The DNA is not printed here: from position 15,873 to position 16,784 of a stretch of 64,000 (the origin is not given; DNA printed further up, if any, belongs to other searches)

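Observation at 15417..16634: Full-length GreA fused to a ~230-aa N-terminal GIY-YIG-like domain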

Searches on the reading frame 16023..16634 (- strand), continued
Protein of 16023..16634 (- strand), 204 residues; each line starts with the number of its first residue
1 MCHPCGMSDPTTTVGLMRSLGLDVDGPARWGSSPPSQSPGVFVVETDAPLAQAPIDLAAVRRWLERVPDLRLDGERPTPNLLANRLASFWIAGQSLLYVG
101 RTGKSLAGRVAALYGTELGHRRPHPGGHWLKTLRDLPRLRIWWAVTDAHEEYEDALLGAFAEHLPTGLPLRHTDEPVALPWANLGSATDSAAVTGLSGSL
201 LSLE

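Call 88: search_protein_families(library=padloc, alignment_id=A5, max_evalue=1e-10)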
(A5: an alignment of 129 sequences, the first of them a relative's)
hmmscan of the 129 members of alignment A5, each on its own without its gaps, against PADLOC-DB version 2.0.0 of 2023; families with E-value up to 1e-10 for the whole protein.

A. member 1, L089:1736-2266:+ (177 aa): 0 families

B. families by the number of members that match (of 129 scanned): 237 families (the first 25 are shown)
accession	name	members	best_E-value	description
PDLC03920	MkoA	3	1.2e-38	-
PDLC03921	MkoA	3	1.2e-27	-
PDLC02402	Aga_SIR2-PNTD1-PNTD2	2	3.9e-212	Class I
PDLC04151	HEC-05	2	3.8e-184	-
PDLC04819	PDC-S02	2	3e-107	-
PDLC04150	HEC-05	2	3e-104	-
PDLC04152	HEC-05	2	1.3e-71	-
PDLC04815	PDC-S02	2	8e-64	-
PDLC04153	HEC-05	2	4.6e-49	-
PDLC04806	PDC-S02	2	1.4e-45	-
PDLC02420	Aga_SIR2-PNTD1-PNTD2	2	4.1e-31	Class I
PDLC02384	pAgo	2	2.9e-30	-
PDLC03924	MkoC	2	6.6e-28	-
PDLC04709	PDC-M55C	2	1.5e-25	-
PDLC04132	HNH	2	1.3e-16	-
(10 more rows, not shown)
